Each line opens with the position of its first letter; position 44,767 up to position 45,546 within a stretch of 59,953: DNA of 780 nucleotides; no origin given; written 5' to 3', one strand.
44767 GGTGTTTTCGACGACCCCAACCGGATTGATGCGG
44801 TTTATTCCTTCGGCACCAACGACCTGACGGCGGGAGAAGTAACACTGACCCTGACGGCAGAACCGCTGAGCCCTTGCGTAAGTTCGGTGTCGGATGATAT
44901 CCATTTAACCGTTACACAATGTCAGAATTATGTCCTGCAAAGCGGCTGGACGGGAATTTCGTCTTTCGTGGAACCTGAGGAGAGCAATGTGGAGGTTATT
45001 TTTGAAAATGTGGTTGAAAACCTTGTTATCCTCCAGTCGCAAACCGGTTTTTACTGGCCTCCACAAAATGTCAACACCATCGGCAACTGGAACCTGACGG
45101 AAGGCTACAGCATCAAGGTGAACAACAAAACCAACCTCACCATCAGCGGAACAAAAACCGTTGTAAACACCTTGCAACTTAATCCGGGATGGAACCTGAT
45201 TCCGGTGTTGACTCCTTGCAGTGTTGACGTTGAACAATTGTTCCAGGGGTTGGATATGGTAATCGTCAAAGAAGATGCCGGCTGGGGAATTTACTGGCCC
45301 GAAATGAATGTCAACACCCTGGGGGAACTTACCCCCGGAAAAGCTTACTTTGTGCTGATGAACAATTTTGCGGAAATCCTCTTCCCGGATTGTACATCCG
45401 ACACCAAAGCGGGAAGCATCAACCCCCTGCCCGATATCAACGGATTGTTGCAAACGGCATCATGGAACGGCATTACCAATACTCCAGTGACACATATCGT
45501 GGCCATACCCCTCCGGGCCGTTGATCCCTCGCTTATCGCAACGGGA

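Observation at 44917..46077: A conserved ~380-aa C-terminal cassette precedes the T9SS sorting domain in all three giant proteins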

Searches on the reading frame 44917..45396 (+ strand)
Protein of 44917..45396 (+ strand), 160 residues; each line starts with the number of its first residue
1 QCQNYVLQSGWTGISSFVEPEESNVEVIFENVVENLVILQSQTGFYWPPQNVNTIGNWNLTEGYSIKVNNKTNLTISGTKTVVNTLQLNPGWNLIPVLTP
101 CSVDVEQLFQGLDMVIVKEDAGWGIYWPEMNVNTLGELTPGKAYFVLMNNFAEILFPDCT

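Call 32: find_homologous_proteins(query=A2, max_evalue=0.001)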
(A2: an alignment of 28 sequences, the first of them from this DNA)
Query A2 (28 sequences) (160 aa, profile of the alignment): 36 proteins with E <= 0.001 among 726 candidates.
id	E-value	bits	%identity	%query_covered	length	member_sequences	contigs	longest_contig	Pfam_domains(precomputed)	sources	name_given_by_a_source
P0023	1.6e-65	238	52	99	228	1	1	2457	-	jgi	-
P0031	4.1e-63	230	47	98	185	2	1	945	-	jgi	jgi:hypothetical protein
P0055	2.3e-61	224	52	98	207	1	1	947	-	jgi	jgi:hypothetical protein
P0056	3.7e-61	223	45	94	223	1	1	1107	-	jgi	jgi:hypothetical protein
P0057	1.3e-60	222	46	93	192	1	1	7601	-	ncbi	-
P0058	1.4e-59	218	42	94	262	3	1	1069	PF22058.3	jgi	jgi:hypothetical protein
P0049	1.7e-59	218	45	97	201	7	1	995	-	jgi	jgi:PKD repeat protein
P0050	2.2e-59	218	43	97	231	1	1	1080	-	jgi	jgi:hypothetical protein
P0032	3.6e-59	217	45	94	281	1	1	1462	PF13895.13,PF13927.13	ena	-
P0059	7.8e-59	216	48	96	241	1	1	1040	-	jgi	jgi:hypothetical protein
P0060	7.8e-57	209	45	98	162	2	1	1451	-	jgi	jgi:hypothetical protein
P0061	3.3e-56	207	42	98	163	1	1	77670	-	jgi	jgi:hypothetical protein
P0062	1.1e-54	202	42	98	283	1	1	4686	-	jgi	jgi:hypothetical protein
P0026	5.2e-54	200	45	96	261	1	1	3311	-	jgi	-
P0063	1.8e-53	198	43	96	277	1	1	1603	-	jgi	jgi:hypothetical protein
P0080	2.1e-28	117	37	66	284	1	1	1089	PF00963.25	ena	-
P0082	1.6e-14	72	54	37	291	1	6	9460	PF18962.8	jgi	jgi:hypothetical protein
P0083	6.7e-12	63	44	30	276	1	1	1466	PF18962.8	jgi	jgi:antitoxin component of MazEF toxin-antitoxin module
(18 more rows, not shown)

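Call 35: search_solved_structures(query=A2, max_evalue=10)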
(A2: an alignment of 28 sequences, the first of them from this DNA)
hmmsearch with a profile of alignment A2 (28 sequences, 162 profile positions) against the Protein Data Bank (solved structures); distinct sequences matched with E-value up to 10: 0.

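Call 38: predict_structure(alignment_id=A2)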
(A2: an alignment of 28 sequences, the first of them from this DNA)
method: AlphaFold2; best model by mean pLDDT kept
length: 160 residues; sequences in the alignment: 28
mean_pLDDT: 96.8   pTM: 0.90
mean pLDDT of the five models: 96.8, 96.6, 96.3, 95.8, 94.3
residues with pLDDT >= 90: 153; 70-90: 7; 50-70: 0; < 50: 0
segments of 3 or more residues with pLDDT < 50: none
pLDDT, mean of each block of 10 residues (from residue 1): 96 97 97 98 97 97 98 96 94 97 98 98 97 98 98 94
secondary structure, 60 per line:
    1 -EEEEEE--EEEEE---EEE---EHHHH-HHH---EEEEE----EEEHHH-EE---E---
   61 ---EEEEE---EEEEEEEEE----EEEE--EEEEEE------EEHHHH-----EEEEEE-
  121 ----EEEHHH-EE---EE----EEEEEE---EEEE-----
elements in order: E2-7 E10-14 E18-20 H25-28 E36-40 E45-47 E64-68 E72-80 E85-88 E91-96 H105-108 E114-119 E125-127 E143-148 E152-155

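Call 41: fold_search(model_id=the predicted structure, library=pdb)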
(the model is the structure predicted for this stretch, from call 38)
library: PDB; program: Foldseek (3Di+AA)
matches with E <= 10: 176; with E <= 0.001: 0
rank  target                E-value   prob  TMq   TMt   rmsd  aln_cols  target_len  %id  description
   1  7zzz_A                5.9e-01  0.02  0.12  0.09  17.7       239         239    8  Bacteriophage phiCjT23 capsid (released 2022-12-14)
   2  9qcm_D                6.6e-01  0.05  0.19  0.07  15.6       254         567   11  Botulinum neurotoxin type B1, 14-subunit, Large Progenitor Toxin Complex (L-PTC) (released 2025-09-10)
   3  8bnq_B                9.5e-01  0.03  0.16  0.08  20.5       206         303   11  Crystal structure of the FnIII-tandem A84-A86 from the A-band of titin (released 2023-04-12)
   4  8xc1_A                9.5e-01  0.03  0.15  0.06  16.8       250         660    9  C. elegans SID1 in complex with dsRNA (released 2024-06-05)
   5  3ejc                  1.4e+00  0.06  0.16  0.16  12.7        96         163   14  Full length Receptor Binding Protein from Lactococcal phage TP901-1 (released 2009-10-06)
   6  8qsy_JI               1.5e+00  0.05  0.19  0.21  13.3       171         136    8  Portal capsid interface of full Haloferax tailed virus 1. (released 2024-10-23)
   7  8k11_A                1.5e+00  0.01  0.13  0.10  16.0       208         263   10  SID1 transmembrane family member 2 (released 2024-07-10)
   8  8dul_K                1.6e+00  0.02  0.15  0.08  29.6       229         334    6  Cryo-EM Structure of Antibody SKT05 in complex with Western Equine Encephalitis Virus spike (local refinement from VLP (released 2023-07-05)
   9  3s4y_A                1.7e+00  0.28  0.27  0.21   5.1        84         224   11  Crystal structure of human thiamin pyrophosphokinase 1 (released 2011-06-08)
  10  4hlt                  1.7e+00  0.01  0.13  0.10  14.5       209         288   10  Crystal structure of ferric E32V Pirin (released 2013-05-29)
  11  1i3p                  1.8e+00  0.05  0.23  0.17  14.2       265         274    7  THE 3.1 ANGSTROM RESOLUTION CRYSTAL STRUCTURE OF A MUTATED BACULOVIRUS P35 AFTER CASPASE CLEAVAGE (released 2001-10-24)
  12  9gy7_A                2.3e+00  0.10  0.21  0.06   7.0        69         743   13  C. thermocellum UvrA-UvrB in complex with DNA with a fluorescein modification and AMPPNP (released 2025-12-24)
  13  8j6o_A                2.3e+00  0.02  0.15  0.05  17.4       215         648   12  transport T2 (released 2024-05-01)
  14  6f1h_C                2.3e+00  0.01  0.15  0.10  27.5       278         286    7  C1rC1s complex (released 2018-01-17)
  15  8hke_A                2.3e+00  0.01  0.16  0.06  18.0       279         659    6  dsRNA transporter (released 2023-11-29)
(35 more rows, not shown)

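Call 42: search_protein_representatives(alignment_id=A2)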
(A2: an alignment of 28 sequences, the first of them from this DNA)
Query: 28 sequences, 162 profile positions. Proteins with E-value up to 0.001 (for the whole library): 12890; up to 1e-10: 6043; up to 1e-30: 1336. The best 150 are listed.
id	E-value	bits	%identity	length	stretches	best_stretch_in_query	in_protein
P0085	3.0e-105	365.1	-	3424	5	5-160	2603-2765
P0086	3.4e-82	290.2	-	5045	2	2-161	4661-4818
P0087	1.8e-77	274.8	-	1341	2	2-162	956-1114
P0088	5.1e-76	270.1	-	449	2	2-159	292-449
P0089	4.3e-75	267.1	-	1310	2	2-161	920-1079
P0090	1.2e-74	265.6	-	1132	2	2-161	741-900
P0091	4.7e-71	253.9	-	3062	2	2-161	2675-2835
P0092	4.2e-70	250.8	-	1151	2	2-162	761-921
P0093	2.5e-69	248.3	-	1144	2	6-162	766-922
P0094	3.6e-68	244.6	-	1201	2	2-162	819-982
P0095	1.5e-66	239.3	-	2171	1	2-162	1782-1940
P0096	1.5e-66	239.3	-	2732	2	2-161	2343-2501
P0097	2.8e-66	238.4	-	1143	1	2-162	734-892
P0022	1.5e-65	236.1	-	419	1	2-162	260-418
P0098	2.1e-65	235.5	-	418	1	2-161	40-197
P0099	2.4e-65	235.4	-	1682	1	2-162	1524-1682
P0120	6.0e-61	221.1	-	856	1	1-161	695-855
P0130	2.2e-60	219.3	-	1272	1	2-159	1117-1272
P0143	1.5e-59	216.5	-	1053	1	2-159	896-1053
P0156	1.3e-58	213.5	-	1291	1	2-162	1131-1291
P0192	9.7e-57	207.4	-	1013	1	2-159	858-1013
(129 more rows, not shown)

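Call 47: find_related_loci(query=window:44917-45396:+, collection=genome_contigs, flank=6000)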
Query window:44917-45396:+ (160 aa) in genome_contigs; peptide patterns used: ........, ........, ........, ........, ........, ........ (x = any residue, [..] = any of these).
44 stretches matched a pattern; 2 encode a relative of the query (tblastn E <= 1e-3); 2 distinct loci.
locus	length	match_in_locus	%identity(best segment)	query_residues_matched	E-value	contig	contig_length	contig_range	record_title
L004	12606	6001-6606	36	3-152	9e-27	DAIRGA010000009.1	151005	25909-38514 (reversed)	MAG TPA_asm: Bacteroidales bacterium isolate CTOTU29519 NODE_44_length_151005_cov_10.771202, whole genome shotgun sequen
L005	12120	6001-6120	45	56-95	1e-5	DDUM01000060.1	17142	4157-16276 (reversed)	MAG TPA_asm: Flammeovirgaceae bacterium UBA2338 UBA2338_contig_1627, whole genome shotgun sequence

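Call 58: search_protein_families(library=pfam, alignment_id=A2, max_evalue=10)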
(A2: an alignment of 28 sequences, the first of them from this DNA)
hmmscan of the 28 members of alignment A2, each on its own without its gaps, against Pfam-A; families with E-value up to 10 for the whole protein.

A. member 1, seq(160 aa): 1 family
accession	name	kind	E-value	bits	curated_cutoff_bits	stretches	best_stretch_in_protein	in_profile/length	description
PF09096.16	Phage-tail_2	-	0.093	13.2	25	1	21-73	78-129/173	Baseplate structural protein, domain 2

B. families by the number of members that match (of 28 scanned): 10 families
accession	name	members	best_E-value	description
PF09136.16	Glucodextran_B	1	0.017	Glucodextranase, domain B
PF10387.14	DUF2442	1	0.053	Protein of unknown function (DUF2442)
PF21881.2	STIV_penton_2nd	1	0.054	A223 penton protein second domain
PF21873.2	Thioredoxin_17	1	0.065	Thioredoxin-like domain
PF08931.15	Caudo_bapla_RBP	1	0.067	Lactophage receptor-binding protein C-terminal head domain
PF09096.16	Phage-tail_2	1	0.093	Baseplate structural protein, domain 2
PF21060.3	Reovirus_L2_6th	1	0.12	Reovirus core-spike protein lambda-2 (L2), 6th domain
PF01187.23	MIF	1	0.12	Macrophage migration inhibitory factor (MIF)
PF12149.13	HSV_VP16_C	1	0.21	Herpes simplex virus virion protein 16 C terminal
PF13489.12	Methyltransf_23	1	0.23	Methyltransferase domain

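Call 61: fold_search(model_id=the predicted structure, library=viral)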
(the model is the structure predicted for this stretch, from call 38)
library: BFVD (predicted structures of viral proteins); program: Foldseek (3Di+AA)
matches with E <= 10: 270; with E <= 0.001: 0
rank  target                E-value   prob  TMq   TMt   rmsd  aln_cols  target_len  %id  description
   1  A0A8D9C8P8            6.0e-03  1.00  0.64  0.20   4.2       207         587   10  Putative hemin binding protein [uncultured marine phage]
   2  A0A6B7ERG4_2          1.3e-01  0.11  0.20  0.05  16.4       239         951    8  (no name in the UniProt tables at hand)
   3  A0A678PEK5            1.4e-01  0.08  0.16  0.04  17.9       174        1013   10  Tail fibers protein [Salmonella phage ST-W77]
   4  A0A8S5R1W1            1.4e-01  0.08  0.16  0.07  19.7       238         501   10  PROTEIN (MANNOSE-BINDING PROTEIN A), HOST DEFENSE, METALLOPROTEIN, SUGAR.9A [Siphoviridae sp. ct4Am4]
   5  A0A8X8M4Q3            1.6e-01  0.10  0.18  0.04  17.6       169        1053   11  (no name in the UniProt tables at hand)
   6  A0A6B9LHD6            2.1e-01  0.08  0.18  0.06  14.9       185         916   10  Tail fibers protein [Vibrio phage VP-HS15]
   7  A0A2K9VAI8            2.2e-01  0.07  0.17  0.04  18.9       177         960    9  Tailspike protein [Klebsiella phage vB_KpnM_KpS110]
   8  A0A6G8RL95            2.5e-01  0.08  0.17  0.04  18.4       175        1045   10  Tailspike [Salmonella phage heyday]
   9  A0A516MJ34            2.8e-01  0.92  0.31  0.12   7.6        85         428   15  (no name in the UniProt tables at hand)
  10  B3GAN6                2.8e-01  0.06  0.18  0.11  19.8       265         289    8  AMDV5_4 [uncultured virus]
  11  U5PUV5                2.9e-01  0.08  0.18  0.04  18.9       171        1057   11  Tailspike [Salmonella phage Maynard]
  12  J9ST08                4.0e-01  0.09  0.21  0.11  15.9       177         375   11  Uncharacterized protein [Escherichia phage ECBP1]
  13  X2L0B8                4.4e-01  0.06  0.17  0.05  14.7       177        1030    9  Tail fiber protein [Vibrio phage Vc1]
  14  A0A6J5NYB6            4.4e-01  0.05  0.16  0.12  14.7       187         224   10  Uncharacterized protein [uncultured Caudovirales phage]
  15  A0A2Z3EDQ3            5.2e-01  0.06  0.18  0.04  15.3       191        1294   14  (no name in the UniProt tables at hand)
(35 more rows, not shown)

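Call 68: search_protein_families(library=pfam, proteins=[P0080], max_evalue=1)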
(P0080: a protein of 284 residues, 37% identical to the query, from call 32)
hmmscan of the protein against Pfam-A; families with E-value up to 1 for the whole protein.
P0080 (284 aa): 3 families
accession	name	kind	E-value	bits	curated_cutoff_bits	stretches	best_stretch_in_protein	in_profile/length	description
PF00963.24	Cohesin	-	1.9e-11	44.8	24.1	1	44-166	4-139/139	Cohesin domain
PF09061.11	Stirrup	-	0.25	12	26.6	0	141-179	5-44/79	Stirrup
PF11119.13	DUF2633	-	0.48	10.8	25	1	12-26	14-28/43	Protein of unknown function (DUF2633)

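Call 71: search_protein_families(library=pfam, proteins=[P0099, P0130, P0143, P0156, P0192, P0120], max_evalue=0.001)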
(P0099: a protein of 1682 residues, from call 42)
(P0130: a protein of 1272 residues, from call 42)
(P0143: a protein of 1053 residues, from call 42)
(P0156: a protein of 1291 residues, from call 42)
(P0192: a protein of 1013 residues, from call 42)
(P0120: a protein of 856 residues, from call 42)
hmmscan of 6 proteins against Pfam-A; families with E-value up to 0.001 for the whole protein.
P0099 (1682 aa): 5 families
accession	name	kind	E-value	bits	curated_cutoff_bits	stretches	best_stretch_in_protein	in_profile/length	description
PF09603.15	Fib_succ_major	-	6.9e-36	124.7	33.9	1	257-451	1-187/187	Fibrobacter succinogenes major domain (Fib_succ_major)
PF13385.13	Laminin_G_3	-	1.8e-22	80.6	27.6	1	71-229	2-151/151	Concanavalin A-like lectin/glucanases superfamily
PF13620.12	CarboxypepD_reg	-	1.6e-08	35.2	32.3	1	460-540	2-82/82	Carboxypeptidase regulatory-like domain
PF13715.12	CarbopepD_reg_2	-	8.1e-07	29.4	32.2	1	461-542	2-79/88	CarboxypepD_reg-like domain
PF00041.27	fn3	-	8.6e-06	26.3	25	1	1423-1517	2-83/84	Fibronectin type III domain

P0130 (1272 aa): 8 families
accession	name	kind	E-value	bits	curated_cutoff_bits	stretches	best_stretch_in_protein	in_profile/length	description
PF00560.39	LRR_1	-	6.9e-79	243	20.6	0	600-622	1-23/23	Leucine Rich Repeat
PF23598.1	LRR_14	-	9.5e-70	235.5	40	8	565-656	60-148/353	Leucine-rich repeat region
PF13855.12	LRR_8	-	3e-54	181.1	27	6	209-269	1-61/61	Leucine rich repeat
PF12799.13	LRR_4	-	1.3e-53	178.2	27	4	576-612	2-37/44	Leucine Rich repeats (2 copies)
PF13004.13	BACON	-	5.9e-17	61.8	25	2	1060-1113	5-61/61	Putative binding domain, N-terminal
PF19190.6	BACON_2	-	2.7e-13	50.1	25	2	1037-1114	10-93/94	Viral BACON domain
PF24758.1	LRR_At5g56370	-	4.7e-05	23.6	27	0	195-242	23-70/227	FBD-associated F-box protein At5g56370, LRR repeats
PF25013.1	LRR_Zer-1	-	0.00058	20.5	27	0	741-801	6-64/137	Zer-1-like, Leucine-rich repeats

P0143 (1053 aa): 6 families
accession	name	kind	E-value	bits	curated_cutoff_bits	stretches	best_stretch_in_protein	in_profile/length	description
PF22058.2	X25_BaPul_like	-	7e-40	135.4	27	3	489-535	13-60/87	Pullulanase X25 domain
PF16561.11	AMPK1_CBM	-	7.1e-39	132.3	26.8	2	155-209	14-65/85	Glycogen recognition site of AMP-activated protein kinase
PF02922.24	CBM_48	-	2.8e-26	92.1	22.4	0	484-529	24-72/83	Carbohydrate-binding module 48 (Isoamylase N-terminal domain)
PF00686.25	CBM_20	-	4.2e-16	59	23.3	1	243-332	1-89/97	Starch binding domain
PF17142.10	SusF_N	-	1.6e-05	25.1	28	0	796-859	144-222/276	Outer membrane protein SusF, N-terminal domain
PF09134.16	Invasin_D3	-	0.00062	20.7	33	0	354-422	24-91/98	Invasin, domain 3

P0156 (1291 aa): 3 families
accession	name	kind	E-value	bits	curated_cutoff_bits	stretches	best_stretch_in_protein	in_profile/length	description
PF01364.23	Peptidase_C25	-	5.2e-53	181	23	1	261-610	1-373/374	Peptidase family C25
PF08126.16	Propeptide_C25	-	7.4e-15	55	22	1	69-223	34-182/205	Propeptide_C25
PF03785.20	Peptidase_C25_C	-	5.7e-11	42.5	25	1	618-693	3-78/79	Peptidase family C25, C terminal ig-like domain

P0192 (1013 aa): 5 families
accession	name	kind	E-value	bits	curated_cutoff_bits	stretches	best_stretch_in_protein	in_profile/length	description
PF13688.12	Reprolysin_5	-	1.3e-14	55.3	27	1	210-398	4-189/196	Metallo-peptidase family M12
PF13582.12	Reprolysin_3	-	1.6e-11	45.2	22.4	1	236-354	4-122/123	Metallo-peptidase family M12B Reprolysin-like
PF22544.2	HYDIN_VesB_CFA65-like_Ig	-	1.2e-07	32.4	25.5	1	699-748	48-95/100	HYDIN/CFA65/VesB-like, Ig-like domain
PF13583.11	Reprolysin_4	-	2e-07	31.3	22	1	228-398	21-178/203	Metallo-peptidase family M12B Reprolysin-like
PF19190.6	BACON_2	-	3.9e-06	27.1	25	1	679-742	25-86/94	Viral BACON domain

P0120 (856 aa): 3 families
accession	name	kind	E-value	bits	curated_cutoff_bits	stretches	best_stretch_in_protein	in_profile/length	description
PF01364.23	Peptidase_C25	-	3.3e-55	188.3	23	1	253-606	1-373/374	Peptidase family C25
PF08126.16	Propeptide_C25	-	3.2e-22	79.1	22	1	42-209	13-174/205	Propeptide_C25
PF03785.20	Peptidase_C25_C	-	6.4e-19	68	25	1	615-689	4-78/79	Peptidase family C25, C terminal ig-like domain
